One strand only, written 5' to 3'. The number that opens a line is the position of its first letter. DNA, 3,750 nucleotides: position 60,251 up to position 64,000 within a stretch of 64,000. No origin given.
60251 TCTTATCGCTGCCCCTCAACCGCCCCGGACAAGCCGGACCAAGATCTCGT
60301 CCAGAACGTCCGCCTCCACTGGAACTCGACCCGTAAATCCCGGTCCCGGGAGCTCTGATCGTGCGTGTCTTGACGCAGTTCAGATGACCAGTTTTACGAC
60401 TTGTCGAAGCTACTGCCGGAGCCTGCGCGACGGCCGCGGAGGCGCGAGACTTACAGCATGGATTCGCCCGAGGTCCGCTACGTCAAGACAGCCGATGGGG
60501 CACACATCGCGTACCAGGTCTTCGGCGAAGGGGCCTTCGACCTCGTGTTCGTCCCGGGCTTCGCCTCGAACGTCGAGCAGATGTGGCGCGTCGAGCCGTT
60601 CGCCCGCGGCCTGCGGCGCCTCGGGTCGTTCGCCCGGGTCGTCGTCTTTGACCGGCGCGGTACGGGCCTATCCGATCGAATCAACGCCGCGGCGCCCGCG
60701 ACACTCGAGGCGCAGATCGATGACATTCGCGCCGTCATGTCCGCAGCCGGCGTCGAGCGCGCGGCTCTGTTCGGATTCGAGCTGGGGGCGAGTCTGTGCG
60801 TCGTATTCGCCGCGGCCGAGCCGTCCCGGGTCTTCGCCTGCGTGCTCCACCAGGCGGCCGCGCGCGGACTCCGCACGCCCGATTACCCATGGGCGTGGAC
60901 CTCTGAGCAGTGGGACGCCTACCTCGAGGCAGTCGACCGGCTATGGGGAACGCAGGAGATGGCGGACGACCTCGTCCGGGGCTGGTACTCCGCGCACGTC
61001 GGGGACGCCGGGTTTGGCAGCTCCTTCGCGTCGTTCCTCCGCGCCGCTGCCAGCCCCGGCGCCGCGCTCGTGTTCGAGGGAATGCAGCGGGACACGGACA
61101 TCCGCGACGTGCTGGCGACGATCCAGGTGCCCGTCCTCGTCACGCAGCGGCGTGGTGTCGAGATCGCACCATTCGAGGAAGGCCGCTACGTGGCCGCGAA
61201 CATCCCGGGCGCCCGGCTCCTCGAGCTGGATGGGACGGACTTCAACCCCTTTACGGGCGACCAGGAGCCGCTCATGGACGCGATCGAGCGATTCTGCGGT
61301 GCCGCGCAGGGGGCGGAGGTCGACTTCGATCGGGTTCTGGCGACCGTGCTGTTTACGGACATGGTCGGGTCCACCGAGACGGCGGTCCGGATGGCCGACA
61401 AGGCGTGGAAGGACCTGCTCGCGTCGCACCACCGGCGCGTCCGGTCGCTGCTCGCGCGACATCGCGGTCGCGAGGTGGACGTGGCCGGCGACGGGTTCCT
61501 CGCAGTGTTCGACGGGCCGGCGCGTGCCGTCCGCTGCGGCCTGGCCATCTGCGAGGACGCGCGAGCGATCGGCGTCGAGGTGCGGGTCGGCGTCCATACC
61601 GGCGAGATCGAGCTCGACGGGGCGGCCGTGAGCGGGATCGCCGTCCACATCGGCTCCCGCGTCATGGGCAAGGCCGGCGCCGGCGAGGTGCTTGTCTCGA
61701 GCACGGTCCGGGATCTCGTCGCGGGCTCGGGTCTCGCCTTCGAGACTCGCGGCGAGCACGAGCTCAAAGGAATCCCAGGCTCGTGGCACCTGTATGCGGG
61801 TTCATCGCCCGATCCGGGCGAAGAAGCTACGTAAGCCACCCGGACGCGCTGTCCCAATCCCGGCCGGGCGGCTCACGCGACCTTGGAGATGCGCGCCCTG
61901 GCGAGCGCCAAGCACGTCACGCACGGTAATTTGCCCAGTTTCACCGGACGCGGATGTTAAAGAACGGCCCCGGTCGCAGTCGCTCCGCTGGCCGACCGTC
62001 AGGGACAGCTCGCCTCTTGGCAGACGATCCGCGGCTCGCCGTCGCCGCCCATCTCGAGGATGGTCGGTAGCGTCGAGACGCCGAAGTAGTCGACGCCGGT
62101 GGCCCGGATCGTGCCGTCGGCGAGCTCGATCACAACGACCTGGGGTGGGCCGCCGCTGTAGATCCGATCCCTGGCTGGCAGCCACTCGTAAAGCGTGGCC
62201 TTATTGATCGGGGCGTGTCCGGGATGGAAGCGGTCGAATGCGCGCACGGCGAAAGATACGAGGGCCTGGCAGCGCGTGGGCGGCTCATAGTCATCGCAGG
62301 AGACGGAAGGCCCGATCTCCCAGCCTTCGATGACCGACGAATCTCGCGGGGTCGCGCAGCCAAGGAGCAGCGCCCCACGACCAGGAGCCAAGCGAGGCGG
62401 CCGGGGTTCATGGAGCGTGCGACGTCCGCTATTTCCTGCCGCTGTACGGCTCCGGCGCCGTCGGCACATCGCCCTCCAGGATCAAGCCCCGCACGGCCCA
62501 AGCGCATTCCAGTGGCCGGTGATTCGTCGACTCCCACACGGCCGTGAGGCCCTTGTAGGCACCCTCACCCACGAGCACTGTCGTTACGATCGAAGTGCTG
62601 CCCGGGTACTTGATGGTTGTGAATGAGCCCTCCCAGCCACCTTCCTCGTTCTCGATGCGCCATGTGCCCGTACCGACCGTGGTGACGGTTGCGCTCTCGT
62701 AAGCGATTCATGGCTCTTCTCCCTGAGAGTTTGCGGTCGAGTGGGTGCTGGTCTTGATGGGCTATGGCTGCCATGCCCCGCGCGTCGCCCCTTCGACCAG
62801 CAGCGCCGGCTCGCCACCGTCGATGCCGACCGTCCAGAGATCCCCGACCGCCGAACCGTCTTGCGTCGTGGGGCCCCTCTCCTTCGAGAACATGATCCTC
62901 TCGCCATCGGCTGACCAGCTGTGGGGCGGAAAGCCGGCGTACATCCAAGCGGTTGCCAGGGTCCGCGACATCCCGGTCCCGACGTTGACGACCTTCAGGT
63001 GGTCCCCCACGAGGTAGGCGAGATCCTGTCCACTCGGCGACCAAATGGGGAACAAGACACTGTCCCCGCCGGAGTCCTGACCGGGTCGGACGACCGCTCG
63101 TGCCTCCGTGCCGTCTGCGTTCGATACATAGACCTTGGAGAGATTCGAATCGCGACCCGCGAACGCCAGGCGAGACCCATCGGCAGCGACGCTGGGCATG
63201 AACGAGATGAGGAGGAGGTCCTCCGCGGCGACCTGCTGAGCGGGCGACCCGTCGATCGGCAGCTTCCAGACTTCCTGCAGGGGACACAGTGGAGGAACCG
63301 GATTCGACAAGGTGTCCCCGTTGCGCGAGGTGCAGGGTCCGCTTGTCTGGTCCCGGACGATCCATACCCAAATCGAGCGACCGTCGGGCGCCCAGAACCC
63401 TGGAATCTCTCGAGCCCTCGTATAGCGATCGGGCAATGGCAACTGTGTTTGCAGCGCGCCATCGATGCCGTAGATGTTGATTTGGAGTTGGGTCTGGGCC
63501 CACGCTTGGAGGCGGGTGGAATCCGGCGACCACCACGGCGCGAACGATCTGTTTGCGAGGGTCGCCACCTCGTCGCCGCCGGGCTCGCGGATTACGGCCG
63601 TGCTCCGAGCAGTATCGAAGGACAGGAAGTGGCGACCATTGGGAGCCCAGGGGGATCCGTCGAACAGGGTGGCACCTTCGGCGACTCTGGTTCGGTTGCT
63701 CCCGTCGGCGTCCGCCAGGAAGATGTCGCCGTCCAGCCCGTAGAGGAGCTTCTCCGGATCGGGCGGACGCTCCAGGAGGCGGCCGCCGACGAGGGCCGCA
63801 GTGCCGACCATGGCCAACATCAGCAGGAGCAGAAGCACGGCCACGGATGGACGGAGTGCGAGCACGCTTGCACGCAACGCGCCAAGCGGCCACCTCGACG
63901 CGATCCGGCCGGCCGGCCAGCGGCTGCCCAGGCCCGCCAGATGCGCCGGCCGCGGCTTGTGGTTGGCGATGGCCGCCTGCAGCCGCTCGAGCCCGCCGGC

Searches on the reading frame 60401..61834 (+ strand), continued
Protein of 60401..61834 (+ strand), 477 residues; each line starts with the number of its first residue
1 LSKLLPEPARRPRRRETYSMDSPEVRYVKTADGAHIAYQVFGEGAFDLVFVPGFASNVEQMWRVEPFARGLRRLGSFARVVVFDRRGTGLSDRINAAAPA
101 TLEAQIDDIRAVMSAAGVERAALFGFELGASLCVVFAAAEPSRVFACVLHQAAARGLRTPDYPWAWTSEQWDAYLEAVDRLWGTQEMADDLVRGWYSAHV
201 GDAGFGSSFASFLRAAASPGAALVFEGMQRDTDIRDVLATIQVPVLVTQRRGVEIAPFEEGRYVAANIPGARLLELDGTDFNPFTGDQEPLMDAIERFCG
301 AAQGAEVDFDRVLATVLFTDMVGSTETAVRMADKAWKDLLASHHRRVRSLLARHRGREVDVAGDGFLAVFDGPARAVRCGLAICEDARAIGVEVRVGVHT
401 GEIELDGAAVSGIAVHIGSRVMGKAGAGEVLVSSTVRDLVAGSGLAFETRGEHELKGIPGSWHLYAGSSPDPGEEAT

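Call 37: find_encoding_contigs(protein=P0158, flank=10000, max_places=3)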
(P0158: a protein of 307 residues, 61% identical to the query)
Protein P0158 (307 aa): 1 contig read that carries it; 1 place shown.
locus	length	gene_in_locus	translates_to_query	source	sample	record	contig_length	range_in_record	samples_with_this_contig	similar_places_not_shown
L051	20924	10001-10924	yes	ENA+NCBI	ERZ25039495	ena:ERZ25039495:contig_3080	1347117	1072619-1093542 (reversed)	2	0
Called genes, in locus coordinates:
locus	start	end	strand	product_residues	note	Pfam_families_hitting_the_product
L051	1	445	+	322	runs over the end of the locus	PF00005:ABC_tran, PF13304:AAA_21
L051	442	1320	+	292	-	PF01061:ABC2_membrane, PF12679:ABC2_membrane_2, PF12698:ABC2_membrane_3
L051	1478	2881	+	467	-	PF01336:tRNA_anti-codon, PF00152:tRNA-synt_2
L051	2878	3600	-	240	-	-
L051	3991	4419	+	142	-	-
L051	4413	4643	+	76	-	PF13560:HTH_31, PF01381:HTH_3, PF12844:HTH_19, PF13443:HTH_26 (weak)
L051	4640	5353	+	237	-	PF14329:DUF4386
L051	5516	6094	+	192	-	PF04542:Sigma70_r2, PF08281:Sigma70_r4_2, PF04545:Sigma70_r4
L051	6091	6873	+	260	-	-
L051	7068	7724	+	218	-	-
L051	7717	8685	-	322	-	PF10503:Esterase_PHB, PF00326:Peptidase_S9 (faint), PF02230:Abhydrolase_2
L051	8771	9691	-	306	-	PF00165:HTH_AraC, PF12833:HTH_18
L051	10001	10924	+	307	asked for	PF02899:Phage_int_SAM_1, PF13495:Phage_int_SAM_4, PF00589:Phage_integrase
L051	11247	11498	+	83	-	PF13560:HTH_31, PF01381:HTH_3 (weak)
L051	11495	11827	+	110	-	-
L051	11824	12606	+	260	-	-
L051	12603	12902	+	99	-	-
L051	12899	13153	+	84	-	-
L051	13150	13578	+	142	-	-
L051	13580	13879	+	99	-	-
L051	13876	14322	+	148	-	-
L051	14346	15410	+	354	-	-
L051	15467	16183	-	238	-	PF13588:HSDR_N_2 (weak)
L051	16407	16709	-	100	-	-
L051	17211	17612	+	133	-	-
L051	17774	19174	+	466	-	PF01476:LysM, PF23473:LysM3_LYK4_5 (faint), PF01476:LysM, PF01551:Peptidase_M23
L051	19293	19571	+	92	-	PF10041:DUF2277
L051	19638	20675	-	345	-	PF00532:Peripla_BP_1, PF13407:Peripla_BP_4, PF13377:Peripla_BP_3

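Call 48: find_related_loci(query=L001:10075-11001:-, collection=viral_contigs, flank=10000)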
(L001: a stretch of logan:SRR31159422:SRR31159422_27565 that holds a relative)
Query L001:10075-11001:- (308 aa) in viral_contigs; peptide patterns used: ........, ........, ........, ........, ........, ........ (x = any residue, [..] = any of these).
4 stretches matched a pattern, but none encodes a relative of the query by tblastn (E <= 1e-3).

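Call 49: search_protein_families(library=phrogs, proteins=[L001:9656-10054:-, L001:9376-9627:-, L001:8953-9264:-, L001:7812-8372:-, L001:6505-7815:-, L001:5742-6212:-, L001:3115-3840:-, L001:2304-2756:-, L001:1453-1926:+, L001:350-847:-], max_evalue=0.001)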
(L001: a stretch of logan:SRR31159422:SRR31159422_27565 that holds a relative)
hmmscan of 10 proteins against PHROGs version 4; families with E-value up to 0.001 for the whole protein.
L001:9656-10054:- (132 aa): 1 family
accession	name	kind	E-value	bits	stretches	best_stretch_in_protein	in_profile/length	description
phrog_1373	-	transcription regulation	0.00041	21.4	1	47-121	42-102/166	transcriptional regulator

L001:9376-9627:- (83 aa): 0 families

L001:8953-9264:- (103 aa): 0 families

L001:7812-8372:- (186 aa): 1 family
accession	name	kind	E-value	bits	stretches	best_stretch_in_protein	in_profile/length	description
phrog_1740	-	transcription regulation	3.5e-19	69.7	1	26-174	67-220/567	RNA polymerase sigma factor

L001:6505-7815:- (436 aa): 0 families

L001:5742-6212:- (156 aa): 0 families

L001:3115-3840:- (241 aa): 0 families

L001:2304-2756:- (150 aa): 0 families

L001:1453-1926:+ (157 aa): 3 families
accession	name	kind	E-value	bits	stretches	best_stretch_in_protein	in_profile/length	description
phrog_15667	-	moron, auxiliary metabolic gene and host takeover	1.5e-33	117.5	1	60-155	103-204/208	superinfection exclusion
phrog_4980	-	moron, auxiliary metabolic gene and host takeover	2.8e-30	106.5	1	52-154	71-178/181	superinfection exclusion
phrog_13294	-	other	3.3e-16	60.5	1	68-151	207-290/294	lipoprotein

L001:350-847:- (165 aa): 0 families
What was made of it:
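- Tried and rejected: The only phage-like PHROGs hits are morons and regulators (call 49).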

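Call 57: search_solved_structures(query=L001:10075-11001:-, max_evalue=0.00001, show_alignments=1)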
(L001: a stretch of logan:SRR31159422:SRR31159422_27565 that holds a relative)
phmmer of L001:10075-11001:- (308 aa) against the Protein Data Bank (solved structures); distinct sequences matched with E-value up to 0.00001: 5.
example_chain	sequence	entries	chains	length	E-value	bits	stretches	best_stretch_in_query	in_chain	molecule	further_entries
9i5v_14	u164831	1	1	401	2e-18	69.9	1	15-287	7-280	Ribosome-associated translation inhibitor RaiA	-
4a8e_A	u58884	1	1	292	4.8e-12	48.9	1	15-280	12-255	PROBABLE TYROSINE RECOMBINASE XERC-LIKE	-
1a0p_A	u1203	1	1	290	2.4e-11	46.7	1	18-294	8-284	SITE-SPECIFIC RECOMBINASE XERD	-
5hxy_A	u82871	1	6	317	9.1e-10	41.5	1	9-281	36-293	Tyrosine recombinase XerA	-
5dcf_A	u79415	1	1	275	2.1e-06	30.5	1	125-296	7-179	Tyrosine recombinase XerD,DNA translocase FtsK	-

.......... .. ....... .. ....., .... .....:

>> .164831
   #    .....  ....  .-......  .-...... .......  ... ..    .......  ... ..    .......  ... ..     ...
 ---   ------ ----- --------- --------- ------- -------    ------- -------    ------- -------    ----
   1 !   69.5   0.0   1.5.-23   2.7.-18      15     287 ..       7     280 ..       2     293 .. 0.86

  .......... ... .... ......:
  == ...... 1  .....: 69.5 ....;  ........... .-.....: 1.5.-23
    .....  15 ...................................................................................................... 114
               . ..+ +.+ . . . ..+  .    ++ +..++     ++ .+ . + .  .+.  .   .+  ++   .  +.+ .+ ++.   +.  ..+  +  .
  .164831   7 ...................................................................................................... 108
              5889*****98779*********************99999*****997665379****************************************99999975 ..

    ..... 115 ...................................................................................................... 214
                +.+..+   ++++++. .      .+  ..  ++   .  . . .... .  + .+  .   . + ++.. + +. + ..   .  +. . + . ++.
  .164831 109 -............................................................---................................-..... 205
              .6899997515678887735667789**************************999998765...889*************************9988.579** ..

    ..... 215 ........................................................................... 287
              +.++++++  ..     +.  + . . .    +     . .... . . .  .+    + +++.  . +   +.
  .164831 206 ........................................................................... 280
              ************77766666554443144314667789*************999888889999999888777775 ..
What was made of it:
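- On Tyrosine recombinase (phage integrase / Xer family): Matches to XerD, XerC-like and XerA structures (call 57).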

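Call 63: find_encoding_contigs(protein=P0156, flank=10000, max_places=2)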
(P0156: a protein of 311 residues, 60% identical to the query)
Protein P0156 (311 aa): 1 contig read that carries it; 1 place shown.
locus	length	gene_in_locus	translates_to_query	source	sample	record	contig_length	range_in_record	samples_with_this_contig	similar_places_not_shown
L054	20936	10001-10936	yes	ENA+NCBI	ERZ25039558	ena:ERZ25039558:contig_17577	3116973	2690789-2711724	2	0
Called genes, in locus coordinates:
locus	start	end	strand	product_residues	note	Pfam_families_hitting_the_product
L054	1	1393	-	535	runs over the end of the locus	PF00201:UDPGT, PF04101:Glyco_tran_28_C, PF06722:EryCIII-like_C, PF00171:Aldedh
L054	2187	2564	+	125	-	PF00753:Lactamase_B, PF12706:Lactamase_B_2 (faint)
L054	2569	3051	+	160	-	-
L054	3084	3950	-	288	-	PF12146:Hydrolase_4, PF00561:Abhydrolase_1, PF12697:Abhydrolase_6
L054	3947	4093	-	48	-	-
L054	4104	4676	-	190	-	-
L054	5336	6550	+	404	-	PF01053:Cys_Met_Meta_PP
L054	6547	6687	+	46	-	PF01053:Cys_Met_Meta_PP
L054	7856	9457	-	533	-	-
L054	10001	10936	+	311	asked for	PF02899:Phage_int_SAM_1, PF13495:Phage_int_SAM_4, PF00589:Phage_integrase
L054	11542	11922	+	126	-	PF13683:rve_3, PF13333:rve_2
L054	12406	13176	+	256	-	-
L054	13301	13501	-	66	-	-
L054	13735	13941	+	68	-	PF12728:HTH_17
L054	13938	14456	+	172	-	-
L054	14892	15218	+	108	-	PF09851:SHOCT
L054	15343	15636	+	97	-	-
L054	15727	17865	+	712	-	PF04020:Phage_holin_4_2, PF01663:Phosphodiest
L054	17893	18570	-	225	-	PF03551:PadR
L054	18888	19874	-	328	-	PF07584:BatA (weak), PF00092:VWA, PF13519:VWA_2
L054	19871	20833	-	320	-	PF01882:DUF58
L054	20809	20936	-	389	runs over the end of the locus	PF20030:bpMoxR, PF07726:AAA_3, PF07728:AAA_5, PF17863:AAA_lid_2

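Call 65: search_protein_families(library=padloc, proteins=[L001:350-847:-, L001:2304-2756:-, L001:3115-3840:-, L001:4201-5577:+, L001:6505-7815:-], max_evalue=0.001)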
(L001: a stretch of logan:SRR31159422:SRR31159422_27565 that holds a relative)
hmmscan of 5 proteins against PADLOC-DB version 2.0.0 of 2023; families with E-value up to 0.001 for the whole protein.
L001:350-847:- (165 aa): 0 families

L001:2304-2756:- (150 aa): 0 families

L001:3115-3840:- (241 aa): 0 families

L001:4201-5577:+ (458 aa): 2 families
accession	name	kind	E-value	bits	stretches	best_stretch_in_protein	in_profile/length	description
PDLC02369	PycC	-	5.2e-05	20.9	1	296-359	48-110/248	-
PDLC02367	PycC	-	0.00015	19.3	1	294-364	43-116/226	-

L001:6505-7815:- (436 aa): 0 families

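Call 66: search_protein_families(library=pfam, proteins=[L050:1264-1608:+, L050:2157-3221:+, L051:14346-15410:+, L051:11495-11827:+], max_evalue=0.01)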
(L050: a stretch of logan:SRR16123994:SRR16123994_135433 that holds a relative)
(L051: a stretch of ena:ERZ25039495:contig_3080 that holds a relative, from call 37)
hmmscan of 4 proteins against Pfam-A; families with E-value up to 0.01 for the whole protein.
L050:1264-1608:+ (114 aa): 2 families
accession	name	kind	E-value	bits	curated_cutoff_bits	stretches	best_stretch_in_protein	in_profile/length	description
PF13384.12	HTH_23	-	0.00027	21.1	24.6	1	67-102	5-40/50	Homeodomain-like domain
PF13518.12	HTH_28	-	0.00081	19.9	25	1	69-108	2-41/52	Helix-turn-helix domain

L050:2157-3221:+ (354 aa): 3 families
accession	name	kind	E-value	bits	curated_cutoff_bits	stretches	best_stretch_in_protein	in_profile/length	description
PF13481.12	AAA_25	-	1.1e-29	104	27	1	41-224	2-194/195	AAA domain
PF03796.21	DnaB_C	-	3.5e-05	23.8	27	1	172-245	128-205/255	DnaB-like helicase C terminal domain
PF08220.18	HTH_DeoR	-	0.0031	17.7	21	1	300-332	5-37/57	DeoR-like helix-turn-helix domain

L051:14346-15410:+ (354 aa): 0 families

L051:11495-11827:+ (110 aa): 0 families

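Call 70: list_cluster_members(proteins=[L001:10075-11001:-, L001:9656-10054:-, window:60458-61834:+])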
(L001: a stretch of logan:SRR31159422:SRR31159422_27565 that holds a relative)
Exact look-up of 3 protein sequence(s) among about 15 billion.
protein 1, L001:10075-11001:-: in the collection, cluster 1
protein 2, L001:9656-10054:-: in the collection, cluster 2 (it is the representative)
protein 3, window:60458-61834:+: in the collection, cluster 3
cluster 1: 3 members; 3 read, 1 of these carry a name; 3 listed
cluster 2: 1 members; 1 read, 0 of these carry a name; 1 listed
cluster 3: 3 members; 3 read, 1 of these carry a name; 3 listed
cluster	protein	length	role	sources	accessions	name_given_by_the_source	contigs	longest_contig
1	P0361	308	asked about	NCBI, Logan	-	-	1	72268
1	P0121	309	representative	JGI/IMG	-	site-specific recombinase XerD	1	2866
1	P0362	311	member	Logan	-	-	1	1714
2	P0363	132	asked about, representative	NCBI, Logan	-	-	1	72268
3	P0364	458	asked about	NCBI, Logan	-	-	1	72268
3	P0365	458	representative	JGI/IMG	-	class 3 adenylate cyclase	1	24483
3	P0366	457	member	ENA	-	-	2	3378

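Call 71: find_encoding_contigs(protein=P0365, flank=10000, max_places=3)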
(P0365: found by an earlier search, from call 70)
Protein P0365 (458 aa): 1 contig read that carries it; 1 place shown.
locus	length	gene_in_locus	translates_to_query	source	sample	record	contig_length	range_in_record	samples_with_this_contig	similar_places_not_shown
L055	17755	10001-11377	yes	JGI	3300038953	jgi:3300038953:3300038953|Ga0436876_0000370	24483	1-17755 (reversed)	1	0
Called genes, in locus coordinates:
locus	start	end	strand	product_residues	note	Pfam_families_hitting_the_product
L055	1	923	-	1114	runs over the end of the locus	PF02687:FtsX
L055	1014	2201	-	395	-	PF06224:AlkZ-like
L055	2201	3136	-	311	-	PF01715:IPPT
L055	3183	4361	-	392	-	PF26550:Tricorn_2nd (weak), PF26549:Tricorn_N (weak), PF07676:PD40 (faint)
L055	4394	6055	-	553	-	PF00919:UPF0004, PF04055:Radical_SAM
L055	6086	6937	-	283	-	PF02811:PHP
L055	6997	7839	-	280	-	PF00149:Metallophos, PF13277:YmdB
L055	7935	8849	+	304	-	PF00892:EamA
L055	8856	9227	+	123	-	-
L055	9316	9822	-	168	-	-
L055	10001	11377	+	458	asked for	PF00561:Abhydrolase_1, PF00211:Guanylate_cyc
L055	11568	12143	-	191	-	-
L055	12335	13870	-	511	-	PF12072:RNase_Y_N, PF00013:KH_1, PF08668:HDOD (faint), PF01966:HD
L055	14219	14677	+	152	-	PF08818:DUF1801 (weak)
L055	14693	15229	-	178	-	PF21982:RecX_HTH1 (weak), PF02631:RecX_HTH2, PF21981:RecX_HTH3 (weak)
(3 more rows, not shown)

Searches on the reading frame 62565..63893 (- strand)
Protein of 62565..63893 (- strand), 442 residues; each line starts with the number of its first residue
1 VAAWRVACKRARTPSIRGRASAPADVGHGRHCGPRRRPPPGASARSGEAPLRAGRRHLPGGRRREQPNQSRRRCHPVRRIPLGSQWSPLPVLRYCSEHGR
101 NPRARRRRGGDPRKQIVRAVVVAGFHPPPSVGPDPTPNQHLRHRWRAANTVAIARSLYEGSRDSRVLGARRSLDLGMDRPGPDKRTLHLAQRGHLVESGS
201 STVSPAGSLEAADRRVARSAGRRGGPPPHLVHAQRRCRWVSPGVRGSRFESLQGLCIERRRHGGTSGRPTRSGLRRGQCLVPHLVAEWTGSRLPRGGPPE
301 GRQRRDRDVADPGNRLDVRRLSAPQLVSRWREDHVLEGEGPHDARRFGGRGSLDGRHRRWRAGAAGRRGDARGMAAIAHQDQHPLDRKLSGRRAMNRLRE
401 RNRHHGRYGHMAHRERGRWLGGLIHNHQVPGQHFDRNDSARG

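Call 10: search_protein_families(library=pfam, proteins=[window:62565-63893:-], max_evalue=0.01)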
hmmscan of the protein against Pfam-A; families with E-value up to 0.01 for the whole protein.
window:62565-63893:- (442 aa): 0 families

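Call 11: find_encoding_contigs(protein=window:62565-63893:-, flank=10000, max_places=6)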
Protein window:62565-63893:- (442 aa): no gene with exactly this product is on record in the collection.
